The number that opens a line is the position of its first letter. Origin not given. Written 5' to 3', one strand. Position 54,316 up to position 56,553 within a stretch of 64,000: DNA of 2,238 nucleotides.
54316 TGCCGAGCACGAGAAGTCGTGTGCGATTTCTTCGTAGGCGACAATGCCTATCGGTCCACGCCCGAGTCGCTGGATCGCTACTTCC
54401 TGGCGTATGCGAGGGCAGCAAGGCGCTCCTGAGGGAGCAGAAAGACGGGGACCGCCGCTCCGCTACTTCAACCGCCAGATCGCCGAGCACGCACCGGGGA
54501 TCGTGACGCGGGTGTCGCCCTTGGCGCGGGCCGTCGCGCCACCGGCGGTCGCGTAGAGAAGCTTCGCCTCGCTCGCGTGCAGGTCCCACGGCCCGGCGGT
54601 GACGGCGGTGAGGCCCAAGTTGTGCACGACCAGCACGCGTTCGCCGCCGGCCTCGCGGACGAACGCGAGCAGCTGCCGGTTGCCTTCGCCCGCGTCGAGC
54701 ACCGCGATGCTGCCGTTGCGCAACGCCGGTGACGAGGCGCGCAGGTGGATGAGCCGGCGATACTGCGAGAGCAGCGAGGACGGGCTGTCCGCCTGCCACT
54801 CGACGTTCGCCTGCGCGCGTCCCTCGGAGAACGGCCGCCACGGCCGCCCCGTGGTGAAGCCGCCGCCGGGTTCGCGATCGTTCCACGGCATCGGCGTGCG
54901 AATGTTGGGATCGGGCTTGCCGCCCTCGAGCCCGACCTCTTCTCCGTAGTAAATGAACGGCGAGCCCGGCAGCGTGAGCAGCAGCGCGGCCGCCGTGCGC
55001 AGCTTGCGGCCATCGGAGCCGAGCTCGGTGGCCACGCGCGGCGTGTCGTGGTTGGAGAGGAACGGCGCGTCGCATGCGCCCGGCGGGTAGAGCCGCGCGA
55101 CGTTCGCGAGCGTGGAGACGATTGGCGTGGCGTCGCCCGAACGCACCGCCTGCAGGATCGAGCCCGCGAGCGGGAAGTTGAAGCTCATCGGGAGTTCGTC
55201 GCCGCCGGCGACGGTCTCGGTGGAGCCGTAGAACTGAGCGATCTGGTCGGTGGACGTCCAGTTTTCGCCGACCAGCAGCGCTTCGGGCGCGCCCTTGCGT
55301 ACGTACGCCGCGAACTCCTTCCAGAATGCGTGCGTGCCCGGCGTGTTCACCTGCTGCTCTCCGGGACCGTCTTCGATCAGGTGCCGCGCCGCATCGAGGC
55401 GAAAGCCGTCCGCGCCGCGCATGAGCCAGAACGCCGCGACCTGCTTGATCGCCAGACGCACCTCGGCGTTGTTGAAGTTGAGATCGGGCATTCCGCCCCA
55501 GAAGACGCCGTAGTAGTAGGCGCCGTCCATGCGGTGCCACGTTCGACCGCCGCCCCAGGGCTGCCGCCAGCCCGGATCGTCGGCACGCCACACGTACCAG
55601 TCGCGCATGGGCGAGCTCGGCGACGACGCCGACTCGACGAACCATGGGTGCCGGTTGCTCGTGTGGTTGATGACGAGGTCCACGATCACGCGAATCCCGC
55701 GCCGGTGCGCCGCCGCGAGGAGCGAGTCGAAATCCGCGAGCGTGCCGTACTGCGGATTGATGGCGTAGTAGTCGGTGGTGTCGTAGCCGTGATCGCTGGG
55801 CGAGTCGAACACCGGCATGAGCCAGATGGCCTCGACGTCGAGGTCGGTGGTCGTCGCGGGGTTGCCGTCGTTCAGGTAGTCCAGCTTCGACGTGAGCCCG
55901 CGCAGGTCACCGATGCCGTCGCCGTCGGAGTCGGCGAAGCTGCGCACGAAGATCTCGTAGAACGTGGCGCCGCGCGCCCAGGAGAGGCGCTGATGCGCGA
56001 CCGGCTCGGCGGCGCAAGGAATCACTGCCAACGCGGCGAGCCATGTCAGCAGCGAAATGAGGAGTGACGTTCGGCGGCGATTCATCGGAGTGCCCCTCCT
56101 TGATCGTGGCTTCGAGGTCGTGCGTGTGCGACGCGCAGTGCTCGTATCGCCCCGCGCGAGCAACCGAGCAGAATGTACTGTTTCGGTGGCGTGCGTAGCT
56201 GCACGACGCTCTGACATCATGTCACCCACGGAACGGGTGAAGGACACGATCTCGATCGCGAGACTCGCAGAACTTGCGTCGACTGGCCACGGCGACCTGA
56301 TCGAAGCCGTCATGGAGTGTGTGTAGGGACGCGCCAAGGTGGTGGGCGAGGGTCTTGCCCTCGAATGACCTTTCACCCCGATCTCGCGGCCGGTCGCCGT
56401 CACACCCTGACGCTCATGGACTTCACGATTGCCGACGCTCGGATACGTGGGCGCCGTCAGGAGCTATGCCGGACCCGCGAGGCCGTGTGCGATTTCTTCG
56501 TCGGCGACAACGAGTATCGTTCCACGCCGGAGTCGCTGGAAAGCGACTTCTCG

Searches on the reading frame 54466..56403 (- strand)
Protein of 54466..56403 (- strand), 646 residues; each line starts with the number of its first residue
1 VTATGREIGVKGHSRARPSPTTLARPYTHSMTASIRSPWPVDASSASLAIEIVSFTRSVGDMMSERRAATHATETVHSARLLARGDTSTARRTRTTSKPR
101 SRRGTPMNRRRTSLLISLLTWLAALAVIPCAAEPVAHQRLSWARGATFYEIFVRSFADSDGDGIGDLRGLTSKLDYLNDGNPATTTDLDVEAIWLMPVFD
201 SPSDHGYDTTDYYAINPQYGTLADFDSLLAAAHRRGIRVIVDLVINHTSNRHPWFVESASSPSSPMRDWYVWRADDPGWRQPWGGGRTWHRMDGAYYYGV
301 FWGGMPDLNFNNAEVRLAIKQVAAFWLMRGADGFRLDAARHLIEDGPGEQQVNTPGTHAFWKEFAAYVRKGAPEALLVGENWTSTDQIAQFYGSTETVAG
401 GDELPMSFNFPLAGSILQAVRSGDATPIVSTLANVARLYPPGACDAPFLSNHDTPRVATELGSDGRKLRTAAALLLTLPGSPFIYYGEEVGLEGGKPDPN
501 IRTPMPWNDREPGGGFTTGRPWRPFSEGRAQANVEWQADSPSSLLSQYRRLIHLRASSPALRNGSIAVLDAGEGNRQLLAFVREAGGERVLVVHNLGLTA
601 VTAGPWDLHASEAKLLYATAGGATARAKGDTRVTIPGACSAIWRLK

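Call 69: search_protein_families(library=pfam, proteins=[window:54466-56403:-], max_evalue=0.0001)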
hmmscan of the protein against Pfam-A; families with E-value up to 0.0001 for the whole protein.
window:54466-56403:- (646 aa): 4 families
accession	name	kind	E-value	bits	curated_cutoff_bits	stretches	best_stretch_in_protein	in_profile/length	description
PF00128.31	Alpha-amylase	-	7.5e-102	342.3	22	1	151-564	2-446/446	Alpha amylase, catalytic domain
PF11941.14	DUF3459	-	2.7e-09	37.7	22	1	548-643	2-89/90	Domain of unknown function (DUF3459)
PF23915.1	SusG_C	-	2.1e-08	34.7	27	1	579-640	2-60/62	Alpha-amylase SusG C-terminal domain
PF16657.11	Malt_amylase_C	-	7.3e-06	26.4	27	1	564-635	1-68/75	Maltogenic Amylase, C-terminal domain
